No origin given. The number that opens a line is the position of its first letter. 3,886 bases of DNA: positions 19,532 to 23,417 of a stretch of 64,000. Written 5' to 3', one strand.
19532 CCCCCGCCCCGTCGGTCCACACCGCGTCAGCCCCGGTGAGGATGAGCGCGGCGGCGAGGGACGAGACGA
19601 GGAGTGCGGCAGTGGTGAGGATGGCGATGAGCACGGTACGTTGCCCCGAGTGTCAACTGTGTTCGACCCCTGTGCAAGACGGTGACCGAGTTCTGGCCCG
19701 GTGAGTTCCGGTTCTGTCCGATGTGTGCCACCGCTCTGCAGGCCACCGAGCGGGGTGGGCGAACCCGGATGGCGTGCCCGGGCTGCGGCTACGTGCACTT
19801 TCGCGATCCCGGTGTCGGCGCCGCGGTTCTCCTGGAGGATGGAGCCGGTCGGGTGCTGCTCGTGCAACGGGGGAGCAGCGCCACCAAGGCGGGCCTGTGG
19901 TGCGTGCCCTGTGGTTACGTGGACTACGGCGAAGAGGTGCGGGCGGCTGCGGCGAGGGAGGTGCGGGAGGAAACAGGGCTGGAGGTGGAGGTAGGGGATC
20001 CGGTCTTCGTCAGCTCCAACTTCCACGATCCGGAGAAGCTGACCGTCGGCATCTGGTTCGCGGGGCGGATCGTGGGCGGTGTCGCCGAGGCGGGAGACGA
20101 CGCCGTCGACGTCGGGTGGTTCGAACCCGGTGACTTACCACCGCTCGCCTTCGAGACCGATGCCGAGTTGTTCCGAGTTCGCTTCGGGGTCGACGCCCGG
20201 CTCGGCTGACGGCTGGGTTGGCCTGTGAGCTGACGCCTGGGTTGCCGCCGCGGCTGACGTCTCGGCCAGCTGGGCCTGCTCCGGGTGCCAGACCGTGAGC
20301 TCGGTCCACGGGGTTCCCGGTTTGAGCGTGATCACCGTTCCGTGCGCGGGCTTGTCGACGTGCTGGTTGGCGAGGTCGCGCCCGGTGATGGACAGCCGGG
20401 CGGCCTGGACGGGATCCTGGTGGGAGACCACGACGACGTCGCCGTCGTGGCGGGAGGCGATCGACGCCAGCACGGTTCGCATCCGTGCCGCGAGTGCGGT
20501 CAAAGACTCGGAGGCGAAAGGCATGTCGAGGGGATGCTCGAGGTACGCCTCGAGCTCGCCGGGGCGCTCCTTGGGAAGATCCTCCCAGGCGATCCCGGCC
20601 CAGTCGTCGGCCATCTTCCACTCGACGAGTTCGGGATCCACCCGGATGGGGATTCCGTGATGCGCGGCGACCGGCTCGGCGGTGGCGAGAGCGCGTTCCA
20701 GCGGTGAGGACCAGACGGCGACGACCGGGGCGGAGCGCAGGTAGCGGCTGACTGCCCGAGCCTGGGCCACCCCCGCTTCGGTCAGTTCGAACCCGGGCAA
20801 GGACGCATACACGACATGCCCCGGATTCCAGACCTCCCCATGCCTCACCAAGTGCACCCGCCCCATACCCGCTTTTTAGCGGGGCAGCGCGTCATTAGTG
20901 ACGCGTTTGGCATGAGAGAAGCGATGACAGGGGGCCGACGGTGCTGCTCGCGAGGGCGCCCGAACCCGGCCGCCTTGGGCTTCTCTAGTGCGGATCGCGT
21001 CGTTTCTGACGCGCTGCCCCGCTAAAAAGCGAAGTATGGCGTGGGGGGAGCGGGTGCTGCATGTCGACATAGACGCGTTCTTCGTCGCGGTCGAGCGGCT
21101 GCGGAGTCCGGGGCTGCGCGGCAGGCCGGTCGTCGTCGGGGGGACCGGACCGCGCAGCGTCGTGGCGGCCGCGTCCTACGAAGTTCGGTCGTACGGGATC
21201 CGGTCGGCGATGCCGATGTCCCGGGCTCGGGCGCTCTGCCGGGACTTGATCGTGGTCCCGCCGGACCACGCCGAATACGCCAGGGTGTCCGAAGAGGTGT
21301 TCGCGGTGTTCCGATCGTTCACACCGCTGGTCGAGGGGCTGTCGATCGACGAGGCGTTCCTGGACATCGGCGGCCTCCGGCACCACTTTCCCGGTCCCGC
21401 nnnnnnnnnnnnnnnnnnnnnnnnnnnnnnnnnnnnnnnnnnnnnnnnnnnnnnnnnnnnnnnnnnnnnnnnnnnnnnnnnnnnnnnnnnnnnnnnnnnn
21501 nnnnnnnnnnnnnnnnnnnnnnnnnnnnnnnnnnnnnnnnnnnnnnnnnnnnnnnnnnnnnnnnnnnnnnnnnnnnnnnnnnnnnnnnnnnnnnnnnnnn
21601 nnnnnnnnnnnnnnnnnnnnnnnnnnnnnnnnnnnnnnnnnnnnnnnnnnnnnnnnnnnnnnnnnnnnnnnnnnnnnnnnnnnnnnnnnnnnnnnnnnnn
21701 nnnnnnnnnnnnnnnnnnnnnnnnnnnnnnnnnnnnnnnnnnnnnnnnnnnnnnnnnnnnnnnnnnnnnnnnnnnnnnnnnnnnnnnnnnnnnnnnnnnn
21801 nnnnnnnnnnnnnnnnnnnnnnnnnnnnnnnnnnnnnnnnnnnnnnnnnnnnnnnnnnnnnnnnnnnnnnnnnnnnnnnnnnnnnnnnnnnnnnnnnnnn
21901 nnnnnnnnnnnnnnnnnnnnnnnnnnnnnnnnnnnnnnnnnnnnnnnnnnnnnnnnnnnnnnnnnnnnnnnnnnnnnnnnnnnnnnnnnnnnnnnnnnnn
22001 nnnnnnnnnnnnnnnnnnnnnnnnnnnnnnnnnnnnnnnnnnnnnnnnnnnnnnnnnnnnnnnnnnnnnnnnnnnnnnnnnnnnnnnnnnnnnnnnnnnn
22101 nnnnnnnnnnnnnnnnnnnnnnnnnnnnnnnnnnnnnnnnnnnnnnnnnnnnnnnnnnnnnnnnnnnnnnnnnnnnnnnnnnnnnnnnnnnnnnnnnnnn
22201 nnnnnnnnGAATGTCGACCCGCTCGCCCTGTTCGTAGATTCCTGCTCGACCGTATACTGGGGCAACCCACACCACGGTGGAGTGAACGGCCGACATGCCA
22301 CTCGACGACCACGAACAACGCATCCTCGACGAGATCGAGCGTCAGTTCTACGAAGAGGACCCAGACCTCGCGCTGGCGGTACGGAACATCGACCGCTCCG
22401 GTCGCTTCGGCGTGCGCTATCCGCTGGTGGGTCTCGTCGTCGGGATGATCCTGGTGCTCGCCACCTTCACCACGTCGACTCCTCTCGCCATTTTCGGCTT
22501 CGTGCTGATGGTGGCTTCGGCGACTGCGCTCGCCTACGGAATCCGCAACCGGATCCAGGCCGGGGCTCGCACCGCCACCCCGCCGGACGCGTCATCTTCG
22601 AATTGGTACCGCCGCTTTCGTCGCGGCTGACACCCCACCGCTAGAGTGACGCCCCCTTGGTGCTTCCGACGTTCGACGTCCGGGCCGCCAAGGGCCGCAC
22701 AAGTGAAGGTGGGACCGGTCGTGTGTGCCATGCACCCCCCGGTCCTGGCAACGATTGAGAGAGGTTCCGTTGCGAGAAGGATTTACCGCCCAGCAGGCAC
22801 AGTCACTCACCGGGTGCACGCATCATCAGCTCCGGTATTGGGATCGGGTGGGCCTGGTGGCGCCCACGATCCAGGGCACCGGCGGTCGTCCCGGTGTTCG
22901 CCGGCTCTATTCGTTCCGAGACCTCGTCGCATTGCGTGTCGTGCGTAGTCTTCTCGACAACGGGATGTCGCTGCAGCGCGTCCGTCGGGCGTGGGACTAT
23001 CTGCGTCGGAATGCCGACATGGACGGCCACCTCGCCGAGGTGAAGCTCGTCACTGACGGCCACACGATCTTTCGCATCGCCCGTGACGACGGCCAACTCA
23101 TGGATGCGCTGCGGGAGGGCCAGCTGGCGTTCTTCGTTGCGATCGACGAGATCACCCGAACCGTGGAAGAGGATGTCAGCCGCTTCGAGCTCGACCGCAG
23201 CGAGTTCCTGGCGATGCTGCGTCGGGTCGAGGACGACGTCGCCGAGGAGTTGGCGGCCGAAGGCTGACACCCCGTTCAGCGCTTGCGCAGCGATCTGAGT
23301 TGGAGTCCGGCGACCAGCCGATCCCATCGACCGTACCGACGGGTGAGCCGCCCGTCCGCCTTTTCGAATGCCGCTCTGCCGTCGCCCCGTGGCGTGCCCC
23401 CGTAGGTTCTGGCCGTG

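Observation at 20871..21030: Two inverted copies of a 35-bp palindrome-containing element sit 4-5 nt from the start codons of divergent dinB and a histidine-phosphatase gene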

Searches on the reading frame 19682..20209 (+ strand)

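Call 10: search_protein_families(library=pfam, proteins=[window:19682-20209:+])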
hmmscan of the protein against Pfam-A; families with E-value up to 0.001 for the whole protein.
window:19682-20209:+ (175 aa): 3 families
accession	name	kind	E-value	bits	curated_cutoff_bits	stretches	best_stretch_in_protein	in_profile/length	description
PF00293.34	NUDIX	-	2.4e-21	76.6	21.1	1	44-162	3-129/134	NUDIX domain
PF14815.12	NUDIX_4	-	1e-08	35.4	35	1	48-157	2-103/113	NUDIX domain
PF14803.11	Zn_ribbon_Nudix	-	2.7e-06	27.6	25.6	1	10-40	1-33/34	Nudix N-terminal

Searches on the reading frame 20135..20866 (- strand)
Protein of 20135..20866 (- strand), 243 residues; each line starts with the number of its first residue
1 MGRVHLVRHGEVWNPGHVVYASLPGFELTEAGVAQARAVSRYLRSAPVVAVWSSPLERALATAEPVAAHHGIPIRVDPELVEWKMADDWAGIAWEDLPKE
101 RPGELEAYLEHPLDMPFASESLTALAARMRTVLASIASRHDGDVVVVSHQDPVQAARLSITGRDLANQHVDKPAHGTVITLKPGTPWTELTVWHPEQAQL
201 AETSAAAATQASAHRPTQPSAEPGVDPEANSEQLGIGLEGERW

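Call 10: search_protein_families(library=pfam, proteins=[window:20135-20866:-])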
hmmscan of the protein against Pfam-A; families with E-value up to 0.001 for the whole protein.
window:20135-20866:- (243 aa): 1 family
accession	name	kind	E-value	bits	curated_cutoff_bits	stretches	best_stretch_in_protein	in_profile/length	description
PF00300.27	His_Phos_1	-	9.1e-39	133.6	21.7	1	4-185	1-185/194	Histidine phosphatase superfamily (branch 1)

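Call 16: find_encoding_contigs(protein=window:20135-20866:-, flank=10000, max_places=6)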
Protein window:20135-20866:- (243 aa): 1 contig read that carries it; 1 place shown.
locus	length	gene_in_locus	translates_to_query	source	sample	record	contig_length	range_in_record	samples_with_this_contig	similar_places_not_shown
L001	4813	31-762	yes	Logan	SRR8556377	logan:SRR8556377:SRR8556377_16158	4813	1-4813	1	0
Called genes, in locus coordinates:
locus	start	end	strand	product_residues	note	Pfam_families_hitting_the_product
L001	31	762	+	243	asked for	PF00300:His_Phos_1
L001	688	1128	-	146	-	PF00293:NUDIX, PF14815:NUDIX_4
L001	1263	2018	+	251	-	-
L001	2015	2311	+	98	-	-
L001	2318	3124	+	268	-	PF01636:APH (weak)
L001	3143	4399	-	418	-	PF00109:ketoacyl-synt, PF02801:Ketoacyl-synt_C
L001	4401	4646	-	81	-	PF00550:PP-binding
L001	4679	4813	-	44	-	?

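Call 38: find_homologous_proteins(query=window:20135-20866:-, max_evalue=1e-20)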
Query window:20135-20866:- (243 aa): 480 proteins with E <= 1e-20 among 3310 candidates; the best 120 are listed.
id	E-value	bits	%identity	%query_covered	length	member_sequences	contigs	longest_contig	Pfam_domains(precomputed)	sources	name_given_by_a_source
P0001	2.6e-151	520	100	98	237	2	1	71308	PF00300.28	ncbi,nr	ncbi:MAG TPA: histidine phosphatase family protein [Acidimicrobiia bacterium]|nr:histidine phosphata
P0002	9.3e-124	430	86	98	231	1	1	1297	PF00300.28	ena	-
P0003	6.7e-109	381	75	97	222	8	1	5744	PF00300.28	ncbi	ncbi:MAG: histidine phosphatase family protein [Acidimicrobiia bacterium]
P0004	9.0e-107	374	73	99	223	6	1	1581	PF00300.28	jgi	jgi:broad specificity phosphatase PhoE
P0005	8.5e-106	371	72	99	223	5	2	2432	PF00300.28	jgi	jgi:broad specificity phosphatase PhoE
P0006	2.4e-105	370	76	97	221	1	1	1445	PF00300.28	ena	-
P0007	3.1e-105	369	72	97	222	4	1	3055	PF00300.28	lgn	-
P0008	1.4e-103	364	72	97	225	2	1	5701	PF00300.28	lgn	-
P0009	1.4e-102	361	70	99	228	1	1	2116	PF00300.28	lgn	-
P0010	4.1e-102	359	73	97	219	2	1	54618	PF00300.28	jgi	jgi:broad specificity phosphatase PhoE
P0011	6.1e-102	359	71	99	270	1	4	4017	PF00300.28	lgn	-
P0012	7.3e-102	358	80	81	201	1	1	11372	PF00300.28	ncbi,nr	ncbi:MAG TPA: histidine phosphatase family protein, partial [Acidimicrobiia bacterium]|nr:histidine 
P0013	2.2e-101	357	74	97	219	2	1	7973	PF00300.28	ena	-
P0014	7.0e-101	355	69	99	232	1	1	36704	PF00300.28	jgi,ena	-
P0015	1.2e-100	354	69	98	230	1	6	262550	PF00300.28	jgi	jgi:broad specificity phosphatase PhoE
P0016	3.2e-100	353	74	97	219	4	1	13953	PF00300.28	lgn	-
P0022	1.1e-97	345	69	98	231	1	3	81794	PF00300.28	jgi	jgi:broad specificity phosphatase PhoE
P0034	1.4e-91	325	64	100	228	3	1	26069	PF00300.28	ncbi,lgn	ncbi:MAG: histidine phosphatase family protein [Acidimicrobiia bacterium]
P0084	3.5e-69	251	60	79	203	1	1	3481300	PF00300.28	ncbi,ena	-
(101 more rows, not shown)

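Call 39: find_encoding_contigs(protein=P0010, flank=10000, max_places=1)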
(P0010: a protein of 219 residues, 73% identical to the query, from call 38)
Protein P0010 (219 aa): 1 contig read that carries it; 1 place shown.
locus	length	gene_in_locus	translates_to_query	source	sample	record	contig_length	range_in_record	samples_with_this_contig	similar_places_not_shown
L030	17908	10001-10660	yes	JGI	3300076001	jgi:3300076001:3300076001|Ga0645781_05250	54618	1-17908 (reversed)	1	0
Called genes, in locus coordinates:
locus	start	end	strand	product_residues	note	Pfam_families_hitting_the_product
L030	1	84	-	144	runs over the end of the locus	PF02381:MraZ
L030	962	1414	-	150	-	PF01844:HNH, PF13395:HNH_4 (weak), PF14279:HNH_5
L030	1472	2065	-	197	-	-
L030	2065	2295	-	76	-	-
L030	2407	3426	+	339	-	PF20030:bpMoxR, PF00493:MCM (weak), PF00004:AAA (weak), PF07726:AAA_3, PF07728:AAA_5, PF17863:AAA_lid_2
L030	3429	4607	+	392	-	PF01882:DUF58 (weak)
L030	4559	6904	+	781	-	PF11992:TgpA_N, PF01841:Transglut_core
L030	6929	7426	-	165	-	PF13411:MerR_1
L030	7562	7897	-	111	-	PF11239:DUF3040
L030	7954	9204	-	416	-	PF00817:IMS, PF21999:IMS_HHH_1 (weak), PF11799:IMS_C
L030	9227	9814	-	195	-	PF10517:DM13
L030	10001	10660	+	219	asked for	PF00300:His_Phos_1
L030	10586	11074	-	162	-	PF00293:NUDIX, PF14815:NUDIX_4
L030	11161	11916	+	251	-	-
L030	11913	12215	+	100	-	-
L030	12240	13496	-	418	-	PF00109:ketoacyl-synt, PF00108:Thiolase_N (faint), PF02801:Ketoacyl-synt_C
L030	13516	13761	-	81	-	PF00550:PP-binding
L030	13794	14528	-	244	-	PF00106:adh_short, PF08659:KR, PF13561:adh_short_C2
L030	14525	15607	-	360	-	PF00108:Thiolase_N, PF08545:ACP_syn_III, PF08541:ACP_syn_III_C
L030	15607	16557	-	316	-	PF00698:Acyl_transf_1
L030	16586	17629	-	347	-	PF01212:Beta_elim_lyase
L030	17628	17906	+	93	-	?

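Call 40: find_encoding_contigs(protein=P0015, flank=10000, max_places=1)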
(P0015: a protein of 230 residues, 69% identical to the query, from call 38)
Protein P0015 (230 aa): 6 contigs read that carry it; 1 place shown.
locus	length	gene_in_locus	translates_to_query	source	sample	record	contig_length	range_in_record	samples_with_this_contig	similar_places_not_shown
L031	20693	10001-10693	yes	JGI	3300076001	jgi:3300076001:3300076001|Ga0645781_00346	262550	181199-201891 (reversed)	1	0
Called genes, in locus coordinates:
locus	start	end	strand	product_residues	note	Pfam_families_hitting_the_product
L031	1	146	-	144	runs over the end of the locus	PF02381:MraZ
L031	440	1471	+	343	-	-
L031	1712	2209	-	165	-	PF01844:HNH, PF13395:HNH_4 (weak), PF14279:HNH_5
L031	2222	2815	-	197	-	-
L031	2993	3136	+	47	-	-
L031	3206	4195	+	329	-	PF20030:bpMoxR, PF00493:MCM (weak), PF00004:AAA (weak), PF07726:AAA_3, PF07728:AAA_5, PF17863:AAA_lid_2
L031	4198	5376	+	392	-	PF01882:DUF58 (weak)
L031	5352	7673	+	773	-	PF11992:TgpA_N, PF01841:Transglut_core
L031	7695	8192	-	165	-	PF00376:MerR (faint), PF13411:MerR_1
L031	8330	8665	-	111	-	PF11239:DUF3040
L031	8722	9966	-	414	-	PF00817:IMS, PF11799:IMS_C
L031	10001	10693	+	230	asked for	PF00300:His_Phos_1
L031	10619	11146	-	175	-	PF14803:Zn_ribbon_Nudix (faint), PF00293:NUDIX, PF14815:NUDIX_4 (weak)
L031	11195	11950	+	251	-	-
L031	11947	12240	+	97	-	-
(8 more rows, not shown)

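Call 41: find_encoding_contigs(protein=P0034, flank=10000, max_places=1)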
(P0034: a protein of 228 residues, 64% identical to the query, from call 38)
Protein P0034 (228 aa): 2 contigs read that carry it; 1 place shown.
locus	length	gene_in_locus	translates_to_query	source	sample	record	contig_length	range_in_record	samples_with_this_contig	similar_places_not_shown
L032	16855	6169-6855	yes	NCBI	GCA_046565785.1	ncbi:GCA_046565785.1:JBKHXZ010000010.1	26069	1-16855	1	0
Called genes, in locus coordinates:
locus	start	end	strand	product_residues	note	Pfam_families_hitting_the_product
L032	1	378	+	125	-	PF17863:AAA_lid_2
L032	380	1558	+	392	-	PF01882:DUF58 (weak)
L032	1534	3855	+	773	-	PF11992:TgpA_N, PF01841:Transglut_core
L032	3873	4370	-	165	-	PF00376:MerR (weak), PF13411:MerR_1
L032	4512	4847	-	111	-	PF11239:DUF3040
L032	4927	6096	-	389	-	PF00817:IMS, PF21999:IMS_HHH_1 (weak), PF11799:IMS_C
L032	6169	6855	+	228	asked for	PF00300:His_Phos_1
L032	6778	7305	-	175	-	PF14803:Zn_ribbon_Nudix (faint), PF00293:NUDIX, PF14815:NUDIX_4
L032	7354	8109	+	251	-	-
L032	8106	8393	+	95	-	-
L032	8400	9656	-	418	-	PF00109:ketoacyl-synt, PF00108:Thiolase_N (faint), PF02801:Ketoacyl-synt_C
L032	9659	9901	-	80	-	PF00550:PP-binding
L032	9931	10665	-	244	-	PF00106:adh_short, PF08659:KR, PF13561:adh_short_C2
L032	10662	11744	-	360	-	PF00108:Thiolase_N (weak), PF08545:ACP_syn_III, PF08541:ACP_syn_III_C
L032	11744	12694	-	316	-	PF00698:Acyl_transf_1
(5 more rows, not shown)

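Call 42: find_encoding_contigs(protein=P0084, flank=10000, max_places=1)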
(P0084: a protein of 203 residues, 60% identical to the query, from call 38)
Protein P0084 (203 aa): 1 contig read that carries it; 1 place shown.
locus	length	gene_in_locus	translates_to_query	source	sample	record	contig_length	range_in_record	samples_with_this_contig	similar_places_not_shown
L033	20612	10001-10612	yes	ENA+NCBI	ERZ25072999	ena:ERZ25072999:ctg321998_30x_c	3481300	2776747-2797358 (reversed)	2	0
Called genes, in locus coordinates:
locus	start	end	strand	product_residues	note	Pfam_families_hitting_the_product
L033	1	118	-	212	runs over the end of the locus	-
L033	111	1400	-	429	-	PF07690:MFS_1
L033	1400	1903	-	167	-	PF01844:HNH, PF14279:HNH_5, PF13395:HNH_4 (weak)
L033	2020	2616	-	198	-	-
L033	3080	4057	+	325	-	PF00493:MCM (weak), PF20030:bpMoxR, PF00158:Sigma54_activat (faint), PF00004:AAA (weak), PF07726:AAA_3, PF07728:AAA_5, PF17863:AAA_lid_2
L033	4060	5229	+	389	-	PF01882:DUF58 (weak)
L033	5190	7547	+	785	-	PF11992:TgpA_N, PF01841:Transglut_core, PF13559:DUF4129 (weak)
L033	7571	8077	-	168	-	PF00376:MerR (weak), PF13411:MerR_1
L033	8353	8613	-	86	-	PF11239:DUF3040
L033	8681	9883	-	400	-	PF00817:IMS, PF11798:IMS_HHH (weak), PF21999:IMS_HHH_1 (weak), PF11799:IMS_C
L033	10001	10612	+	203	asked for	PF00300:His_Phos_1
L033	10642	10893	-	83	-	PF00293:NUDIX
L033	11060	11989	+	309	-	-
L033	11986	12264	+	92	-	-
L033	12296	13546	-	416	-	PF00109:ketoacyl-synt, PF02801:Ketoacyl-synt_C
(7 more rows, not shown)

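Call 55: find_encoding_contigs(protein=P0012, flank=10000, max_places=1)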
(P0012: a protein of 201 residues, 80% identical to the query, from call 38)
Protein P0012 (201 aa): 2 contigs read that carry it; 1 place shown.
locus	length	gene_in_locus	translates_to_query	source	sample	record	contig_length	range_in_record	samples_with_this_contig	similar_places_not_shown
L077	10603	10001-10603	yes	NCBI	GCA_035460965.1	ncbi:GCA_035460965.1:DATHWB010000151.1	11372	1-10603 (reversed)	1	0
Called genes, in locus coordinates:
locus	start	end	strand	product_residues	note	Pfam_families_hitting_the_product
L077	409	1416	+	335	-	-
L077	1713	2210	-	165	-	PF01844:HNH, PF13395:HNH_4 (weak), PF14279:HNH_5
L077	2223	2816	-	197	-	-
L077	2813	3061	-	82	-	-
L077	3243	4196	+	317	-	PF20030:bpMoxR, PF00493:MCM (weak), PF00004:AAA (weak), PF07726:AAA_3, PF07728:AAA_5, PF17863:AAA_lid_2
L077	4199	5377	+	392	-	PF01882:DUF58 (weak)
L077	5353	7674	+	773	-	PF11992:TgpA_N, PF01841:Transglut_core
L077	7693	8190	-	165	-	PF00376:MerR (weak), PF13411:MerR_1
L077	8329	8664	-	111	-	PF11239:DUF3040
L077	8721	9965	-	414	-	PF00817:IMS, PF21999:IMS_HHH_1 (weak), PF11799:IMS_C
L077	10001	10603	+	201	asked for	PF00300:His_Phos_1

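Call 56: find_encoding_contigs(protein=P0016, flank=10000, max_places=1)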
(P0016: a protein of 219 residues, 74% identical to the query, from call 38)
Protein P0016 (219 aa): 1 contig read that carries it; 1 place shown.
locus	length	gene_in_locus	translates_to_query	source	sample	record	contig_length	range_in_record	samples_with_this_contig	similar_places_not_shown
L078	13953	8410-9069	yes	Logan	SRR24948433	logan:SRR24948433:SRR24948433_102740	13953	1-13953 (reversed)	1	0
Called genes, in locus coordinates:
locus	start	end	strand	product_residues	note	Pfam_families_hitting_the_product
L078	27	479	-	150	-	PF01844:HNH, PF13395:HNH_4 (weak), PF14279:HNH_5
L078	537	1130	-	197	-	-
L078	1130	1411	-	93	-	-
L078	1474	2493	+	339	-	PF20030:bpMoxR, PF00493:MCM (weak), PF00004:AAA (weak), PF07726:AAA_3, PF07728:AAA_5, PF17863:AAA_lid_2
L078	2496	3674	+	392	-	PF01882:DUF58 (weak)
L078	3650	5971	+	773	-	PF11992:TgpA_N, PF01841:Transglut_core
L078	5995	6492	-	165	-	PF00376:MerR (weak), PF13411:MerR_1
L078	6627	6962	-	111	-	PF11239:DUF3040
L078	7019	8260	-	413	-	PF00817:IMS, PF11799:IMS_C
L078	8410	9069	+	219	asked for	PF00300:His_Phos_1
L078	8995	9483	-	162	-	PF00293:NUDIX, PF14815:NUDIX_4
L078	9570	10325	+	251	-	-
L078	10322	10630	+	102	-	-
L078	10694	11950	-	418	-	PF00109:ketoacyl-synt, PF00108:Thiolase_N (faint), PF02801:Ketoacyl-synt_C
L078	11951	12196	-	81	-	PF00550:PP-binding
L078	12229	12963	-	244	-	PF00106:adh_short, PF08659:KR, PF13561:adh_short_C2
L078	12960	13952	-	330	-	?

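Call 57: find_encoding_contigs(protein=P0022, flank=10000, max_places=1)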
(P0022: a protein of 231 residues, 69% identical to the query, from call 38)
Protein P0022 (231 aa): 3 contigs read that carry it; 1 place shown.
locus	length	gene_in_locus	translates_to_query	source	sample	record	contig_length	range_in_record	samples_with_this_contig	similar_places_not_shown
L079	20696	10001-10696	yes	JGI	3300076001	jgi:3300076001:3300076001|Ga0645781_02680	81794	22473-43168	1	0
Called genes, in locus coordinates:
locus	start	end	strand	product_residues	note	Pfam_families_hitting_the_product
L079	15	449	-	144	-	PF02381:MraZ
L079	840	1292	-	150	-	PF01844:HNH, PF13395:HNH_4 (weak), PF14279:HNH_5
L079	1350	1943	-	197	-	-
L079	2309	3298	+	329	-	PF20030:bpMoxR, PF00158:Sigma54_activat (faint), PF00493:MCM (weak), PF00004:AAA (weak), PF07726:AAA_3, PF07728:AAA_5, PF17863:AAA_lid_2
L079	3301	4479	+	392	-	PF01882:DUF58 (weak)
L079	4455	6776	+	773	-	PF11992:TgpA_N, PF01841:Transglut_core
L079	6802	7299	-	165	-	PF00376:MerR (faint), PF13411:MerR_1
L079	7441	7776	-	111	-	PF11239:DUF3040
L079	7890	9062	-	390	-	PF00817:IMS, PF11799:IMS_C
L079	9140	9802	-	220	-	PF01841:Transglut_core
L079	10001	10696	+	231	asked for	PF00300:His_Phos_1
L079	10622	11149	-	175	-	PF14803:Zn_ribbon_Nudix (faint), PF00293:NUDIX, PF14815:NUDIX_4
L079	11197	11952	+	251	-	-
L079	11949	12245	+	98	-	-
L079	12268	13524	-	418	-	PF00109:ketoacyl-synt, PF00108:Thiolase_N (faint), PF02801:Ketoacyl-synt_C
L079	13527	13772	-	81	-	PF00550:PP-binding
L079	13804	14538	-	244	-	PF00106:adh_short, PF08659:KR, PF13561:adh_short_C2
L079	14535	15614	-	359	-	PF00108:Thiolase_N (weak), PF08545:ACP_syn_III, PF08541:ACP_syn_III_C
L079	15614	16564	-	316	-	PF00698:Acyl_transf_1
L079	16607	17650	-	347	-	PF00155:Aminotran_1_2 (weak), PF01212:Beta_elim_lyase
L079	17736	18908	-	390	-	PF00155:Aminotran_1_2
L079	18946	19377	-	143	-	PF06803:DUF1232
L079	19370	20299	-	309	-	PF00480:ROK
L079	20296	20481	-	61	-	-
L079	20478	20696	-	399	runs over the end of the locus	PF01656:CbiA, PF02374:ArsA_ATPase, PF13614:AAA_31, PF17886:ArsA_HSP20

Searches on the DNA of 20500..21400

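Call 7: search_rna_families(source=window, start=20500, end=21400, threshold=evalue, max_evalue=10)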
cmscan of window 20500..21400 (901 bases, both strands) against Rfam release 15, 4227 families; matches with E-value up to 10: 2.
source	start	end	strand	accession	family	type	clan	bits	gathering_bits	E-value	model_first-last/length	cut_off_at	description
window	21082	21129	+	RF01528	CC3513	Gene; sRNA;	-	17.1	40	1.6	86-133/176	no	caulobacter sRNA CC3513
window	21238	21328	-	RF02936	Chloroflexus-1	Gene; sRNA;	-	9.9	181.5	9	5-95/171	no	Chloroflexus-1 RNA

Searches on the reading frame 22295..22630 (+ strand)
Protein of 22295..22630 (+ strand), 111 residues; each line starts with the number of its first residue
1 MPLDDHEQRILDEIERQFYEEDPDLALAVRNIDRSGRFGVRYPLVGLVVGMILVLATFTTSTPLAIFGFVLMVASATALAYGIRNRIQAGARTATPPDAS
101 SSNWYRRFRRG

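Call 10: search_protein_families(library=pfam, proteins=[window:22295-22630:+])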
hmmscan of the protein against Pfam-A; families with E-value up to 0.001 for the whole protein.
window:22295-22630:+ (111 aa): 1 family
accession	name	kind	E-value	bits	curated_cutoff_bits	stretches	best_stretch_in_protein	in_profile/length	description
PF11239.13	DUF3040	-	7.4e-19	68.2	24.7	1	1-76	1-82/84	Protein of unknown function (DUF3040)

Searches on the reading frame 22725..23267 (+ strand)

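Call 10: search_protein_families(library=pfam, proteins=[window:22725-23267:+])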
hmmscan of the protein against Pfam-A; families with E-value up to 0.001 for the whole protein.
window:22725-23267:+ (180 aa): 2 families
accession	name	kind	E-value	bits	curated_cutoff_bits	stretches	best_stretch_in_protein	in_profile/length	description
PF13411.12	MerR_1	-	7.3e-16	58.5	21.6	1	21-89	2-65/69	MerR HTH family regulatory protein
PF00376.29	MerR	-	5.3e-05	23.4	28.2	1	28-54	8-34/38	MerR family regulatory protein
